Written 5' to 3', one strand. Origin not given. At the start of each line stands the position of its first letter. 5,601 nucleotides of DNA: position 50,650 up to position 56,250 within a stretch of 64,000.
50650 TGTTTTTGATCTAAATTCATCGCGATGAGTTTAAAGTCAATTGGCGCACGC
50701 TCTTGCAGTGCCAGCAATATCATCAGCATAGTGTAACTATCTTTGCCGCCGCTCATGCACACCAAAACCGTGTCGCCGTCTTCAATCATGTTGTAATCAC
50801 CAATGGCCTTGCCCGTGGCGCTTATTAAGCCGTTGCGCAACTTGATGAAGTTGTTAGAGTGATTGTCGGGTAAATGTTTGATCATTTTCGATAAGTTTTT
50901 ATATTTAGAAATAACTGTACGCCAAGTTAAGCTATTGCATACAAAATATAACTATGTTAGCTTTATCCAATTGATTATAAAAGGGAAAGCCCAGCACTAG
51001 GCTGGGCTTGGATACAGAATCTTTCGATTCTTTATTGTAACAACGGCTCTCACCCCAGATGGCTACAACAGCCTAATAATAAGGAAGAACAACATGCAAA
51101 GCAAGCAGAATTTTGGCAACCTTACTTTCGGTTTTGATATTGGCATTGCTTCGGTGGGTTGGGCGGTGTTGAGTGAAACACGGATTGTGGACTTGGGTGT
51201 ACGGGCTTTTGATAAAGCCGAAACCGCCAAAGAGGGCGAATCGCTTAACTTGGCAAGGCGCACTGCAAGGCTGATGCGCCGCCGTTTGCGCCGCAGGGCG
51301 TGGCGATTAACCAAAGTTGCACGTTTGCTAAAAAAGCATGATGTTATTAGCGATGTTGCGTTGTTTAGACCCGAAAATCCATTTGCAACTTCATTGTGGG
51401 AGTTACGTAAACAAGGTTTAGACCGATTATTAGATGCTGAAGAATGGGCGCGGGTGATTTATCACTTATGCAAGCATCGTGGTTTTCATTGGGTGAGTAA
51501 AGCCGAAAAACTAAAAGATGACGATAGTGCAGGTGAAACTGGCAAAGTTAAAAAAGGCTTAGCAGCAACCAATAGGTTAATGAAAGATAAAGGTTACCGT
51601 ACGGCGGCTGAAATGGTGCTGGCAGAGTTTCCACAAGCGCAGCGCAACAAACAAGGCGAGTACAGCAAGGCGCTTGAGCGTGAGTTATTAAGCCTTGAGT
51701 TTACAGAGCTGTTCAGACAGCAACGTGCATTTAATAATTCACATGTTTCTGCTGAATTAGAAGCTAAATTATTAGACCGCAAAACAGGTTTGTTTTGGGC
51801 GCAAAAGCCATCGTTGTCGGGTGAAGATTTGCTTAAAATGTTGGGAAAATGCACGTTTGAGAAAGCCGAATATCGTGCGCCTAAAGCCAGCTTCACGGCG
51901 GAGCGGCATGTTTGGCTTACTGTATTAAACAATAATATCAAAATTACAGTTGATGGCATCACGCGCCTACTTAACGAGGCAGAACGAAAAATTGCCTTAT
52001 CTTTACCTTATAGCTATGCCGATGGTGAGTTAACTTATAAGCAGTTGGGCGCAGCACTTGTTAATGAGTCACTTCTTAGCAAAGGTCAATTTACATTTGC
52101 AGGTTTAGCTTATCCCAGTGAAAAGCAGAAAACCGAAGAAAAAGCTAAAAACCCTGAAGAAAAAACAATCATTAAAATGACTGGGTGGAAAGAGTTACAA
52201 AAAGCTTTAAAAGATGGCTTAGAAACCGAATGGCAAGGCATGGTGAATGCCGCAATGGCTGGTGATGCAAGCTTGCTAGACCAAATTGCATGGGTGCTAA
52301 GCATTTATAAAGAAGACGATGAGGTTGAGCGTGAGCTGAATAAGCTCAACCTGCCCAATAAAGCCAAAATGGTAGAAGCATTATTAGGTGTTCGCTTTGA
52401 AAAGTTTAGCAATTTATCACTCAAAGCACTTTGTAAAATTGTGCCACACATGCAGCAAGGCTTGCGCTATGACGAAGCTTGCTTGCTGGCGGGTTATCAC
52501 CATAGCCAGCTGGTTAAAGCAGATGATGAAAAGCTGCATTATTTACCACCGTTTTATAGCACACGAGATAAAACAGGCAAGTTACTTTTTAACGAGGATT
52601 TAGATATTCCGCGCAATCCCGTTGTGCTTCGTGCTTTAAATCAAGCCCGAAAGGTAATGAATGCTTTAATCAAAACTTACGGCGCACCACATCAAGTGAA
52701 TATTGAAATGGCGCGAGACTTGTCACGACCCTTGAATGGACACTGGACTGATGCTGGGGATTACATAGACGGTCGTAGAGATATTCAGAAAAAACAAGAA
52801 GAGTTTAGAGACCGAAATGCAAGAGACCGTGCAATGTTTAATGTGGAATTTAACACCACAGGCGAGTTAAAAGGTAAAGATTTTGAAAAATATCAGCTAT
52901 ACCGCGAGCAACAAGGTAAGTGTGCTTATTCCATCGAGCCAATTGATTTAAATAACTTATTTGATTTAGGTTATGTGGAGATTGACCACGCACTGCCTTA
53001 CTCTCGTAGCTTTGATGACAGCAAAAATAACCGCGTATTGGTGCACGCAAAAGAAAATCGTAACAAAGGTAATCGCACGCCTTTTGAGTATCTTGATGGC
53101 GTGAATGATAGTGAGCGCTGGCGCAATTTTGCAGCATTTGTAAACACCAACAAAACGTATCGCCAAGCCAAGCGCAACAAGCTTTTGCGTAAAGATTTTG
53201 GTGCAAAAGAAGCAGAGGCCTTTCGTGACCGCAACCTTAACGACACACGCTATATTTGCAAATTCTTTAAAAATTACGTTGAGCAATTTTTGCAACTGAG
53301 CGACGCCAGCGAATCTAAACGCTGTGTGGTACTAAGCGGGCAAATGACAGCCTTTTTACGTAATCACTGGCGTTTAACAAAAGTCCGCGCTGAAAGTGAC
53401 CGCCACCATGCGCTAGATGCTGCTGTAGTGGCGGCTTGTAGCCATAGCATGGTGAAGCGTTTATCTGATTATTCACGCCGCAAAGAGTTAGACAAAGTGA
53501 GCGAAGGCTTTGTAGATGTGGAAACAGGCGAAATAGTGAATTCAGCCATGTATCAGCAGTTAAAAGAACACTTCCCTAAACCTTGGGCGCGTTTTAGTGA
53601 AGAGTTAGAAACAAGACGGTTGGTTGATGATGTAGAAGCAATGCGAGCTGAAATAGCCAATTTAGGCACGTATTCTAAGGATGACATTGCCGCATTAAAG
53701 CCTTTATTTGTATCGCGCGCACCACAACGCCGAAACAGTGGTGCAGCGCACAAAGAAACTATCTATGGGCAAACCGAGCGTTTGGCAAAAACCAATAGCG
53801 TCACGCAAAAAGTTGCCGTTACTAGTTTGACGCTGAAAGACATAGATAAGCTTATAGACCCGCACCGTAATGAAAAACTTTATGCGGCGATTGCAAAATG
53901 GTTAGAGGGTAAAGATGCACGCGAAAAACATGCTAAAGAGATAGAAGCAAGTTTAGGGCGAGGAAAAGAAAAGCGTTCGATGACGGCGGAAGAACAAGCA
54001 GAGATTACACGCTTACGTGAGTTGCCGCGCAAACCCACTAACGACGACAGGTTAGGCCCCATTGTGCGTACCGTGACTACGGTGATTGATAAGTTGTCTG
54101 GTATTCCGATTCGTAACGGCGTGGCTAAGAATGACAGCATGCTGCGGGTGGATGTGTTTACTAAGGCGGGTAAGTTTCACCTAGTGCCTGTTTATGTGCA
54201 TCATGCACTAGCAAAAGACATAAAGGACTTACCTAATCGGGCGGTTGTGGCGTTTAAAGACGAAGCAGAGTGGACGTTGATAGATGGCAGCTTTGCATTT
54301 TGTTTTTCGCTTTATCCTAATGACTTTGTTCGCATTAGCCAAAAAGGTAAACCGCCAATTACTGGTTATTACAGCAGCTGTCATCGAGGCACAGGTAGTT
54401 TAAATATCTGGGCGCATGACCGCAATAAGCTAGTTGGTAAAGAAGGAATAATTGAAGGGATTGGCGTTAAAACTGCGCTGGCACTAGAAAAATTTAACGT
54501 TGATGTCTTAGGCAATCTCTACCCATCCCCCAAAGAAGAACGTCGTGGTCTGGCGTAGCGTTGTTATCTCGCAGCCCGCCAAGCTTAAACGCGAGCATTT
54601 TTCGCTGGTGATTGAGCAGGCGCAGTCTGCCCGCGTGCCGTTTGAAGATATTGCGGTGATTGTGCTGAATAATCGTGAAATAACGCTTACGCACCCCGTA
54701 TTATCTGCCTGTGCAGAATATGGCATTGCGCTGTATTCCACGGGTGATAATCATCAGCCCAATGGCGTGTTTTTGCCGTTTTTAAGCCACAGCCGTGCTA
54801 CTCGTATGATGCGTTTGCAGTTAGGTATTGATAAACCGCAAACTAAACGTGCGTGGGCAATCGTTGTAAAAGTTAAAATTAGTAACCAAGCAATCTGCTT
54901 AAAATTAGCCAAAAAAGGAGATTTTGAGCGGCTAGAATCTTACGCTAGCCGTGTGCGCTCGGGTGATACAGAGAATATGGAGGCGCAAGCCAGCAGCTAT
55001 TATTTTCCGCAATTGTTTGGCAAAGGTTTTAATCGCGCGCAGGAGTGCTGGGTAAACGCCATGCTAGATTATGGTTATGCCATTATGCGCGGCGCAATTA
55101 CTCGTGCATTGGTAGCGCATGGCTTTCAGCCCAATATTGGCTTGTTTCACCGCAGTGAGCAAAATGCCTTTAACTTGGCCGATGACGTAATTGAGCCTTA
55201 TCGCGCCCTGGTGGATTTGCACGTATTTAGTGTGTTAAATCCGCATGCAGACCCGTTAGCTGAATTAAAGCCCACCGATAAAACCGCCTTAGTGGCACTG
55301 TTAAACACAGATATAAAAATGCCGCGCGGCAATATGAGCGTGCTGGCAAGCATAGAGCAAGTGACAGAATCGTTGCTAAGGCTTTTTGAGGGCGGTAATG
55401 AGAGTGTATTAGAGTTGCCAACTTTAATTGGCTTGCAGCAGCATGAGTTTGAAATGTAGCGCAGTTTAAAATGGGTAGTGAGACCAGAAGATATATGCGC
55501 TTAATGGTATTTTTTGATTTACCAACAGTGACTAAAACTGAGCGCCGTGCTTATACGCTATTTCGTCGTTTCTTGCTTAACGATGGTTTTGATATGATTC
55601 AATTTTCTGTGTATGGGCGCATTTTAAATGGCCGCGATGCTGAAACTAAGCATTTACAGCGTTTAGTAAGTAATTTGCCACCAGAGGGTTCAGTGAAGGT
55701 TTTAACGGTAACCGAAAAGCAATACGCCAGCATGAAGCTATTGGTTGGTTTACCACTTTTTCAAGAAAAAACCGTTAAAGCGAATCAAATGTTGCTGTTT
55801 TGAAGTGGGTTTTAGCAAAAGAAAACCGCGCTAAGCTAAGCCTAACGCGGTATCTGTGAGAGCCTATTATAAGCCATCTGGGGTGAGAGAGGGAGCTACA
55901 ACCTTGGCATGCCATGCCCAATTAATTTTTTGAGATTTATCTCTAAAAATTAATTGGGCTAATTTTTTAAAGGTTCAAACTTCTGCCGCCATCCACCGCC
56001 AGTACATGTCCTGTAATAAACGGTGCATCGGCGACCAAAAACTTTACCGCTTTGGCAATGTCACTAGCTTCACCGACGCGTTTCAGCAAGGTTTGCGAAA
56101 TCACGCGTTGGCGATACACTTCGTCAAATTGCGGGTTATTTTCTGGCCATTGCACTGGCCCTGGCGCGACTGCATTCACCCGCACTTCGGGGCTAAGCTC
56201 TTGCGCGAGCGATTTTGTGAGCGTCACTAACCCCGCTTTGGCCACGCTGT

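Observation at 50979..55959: Intact type II-C tracrRNA-cas9-cas1-cas2 locus whose CRISPR array is one repeat and zero spacers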

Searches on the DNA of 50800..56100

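Call 30: search_rna_families(source=window, start=50800, end=56100, threshold=evalue, max_evalue=1, show_alignments=2)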
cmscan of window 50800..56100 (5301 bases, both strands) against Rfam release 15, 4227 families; matches with E-value up to 1: 2.
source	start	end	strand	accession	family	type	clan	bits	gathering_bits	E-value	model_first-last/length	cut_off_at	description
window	55866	55902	-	RF01344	CRISPR-DR34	Gene; CRISPR;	-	25.7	35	0.075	1-36/36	no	CRISPR RNA direct repeat element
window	55916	55959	+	RF03225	mir-2763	Gene; miRNA;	-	23.4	50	0.24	20-65/83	no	mir-2763 microRNA precursor family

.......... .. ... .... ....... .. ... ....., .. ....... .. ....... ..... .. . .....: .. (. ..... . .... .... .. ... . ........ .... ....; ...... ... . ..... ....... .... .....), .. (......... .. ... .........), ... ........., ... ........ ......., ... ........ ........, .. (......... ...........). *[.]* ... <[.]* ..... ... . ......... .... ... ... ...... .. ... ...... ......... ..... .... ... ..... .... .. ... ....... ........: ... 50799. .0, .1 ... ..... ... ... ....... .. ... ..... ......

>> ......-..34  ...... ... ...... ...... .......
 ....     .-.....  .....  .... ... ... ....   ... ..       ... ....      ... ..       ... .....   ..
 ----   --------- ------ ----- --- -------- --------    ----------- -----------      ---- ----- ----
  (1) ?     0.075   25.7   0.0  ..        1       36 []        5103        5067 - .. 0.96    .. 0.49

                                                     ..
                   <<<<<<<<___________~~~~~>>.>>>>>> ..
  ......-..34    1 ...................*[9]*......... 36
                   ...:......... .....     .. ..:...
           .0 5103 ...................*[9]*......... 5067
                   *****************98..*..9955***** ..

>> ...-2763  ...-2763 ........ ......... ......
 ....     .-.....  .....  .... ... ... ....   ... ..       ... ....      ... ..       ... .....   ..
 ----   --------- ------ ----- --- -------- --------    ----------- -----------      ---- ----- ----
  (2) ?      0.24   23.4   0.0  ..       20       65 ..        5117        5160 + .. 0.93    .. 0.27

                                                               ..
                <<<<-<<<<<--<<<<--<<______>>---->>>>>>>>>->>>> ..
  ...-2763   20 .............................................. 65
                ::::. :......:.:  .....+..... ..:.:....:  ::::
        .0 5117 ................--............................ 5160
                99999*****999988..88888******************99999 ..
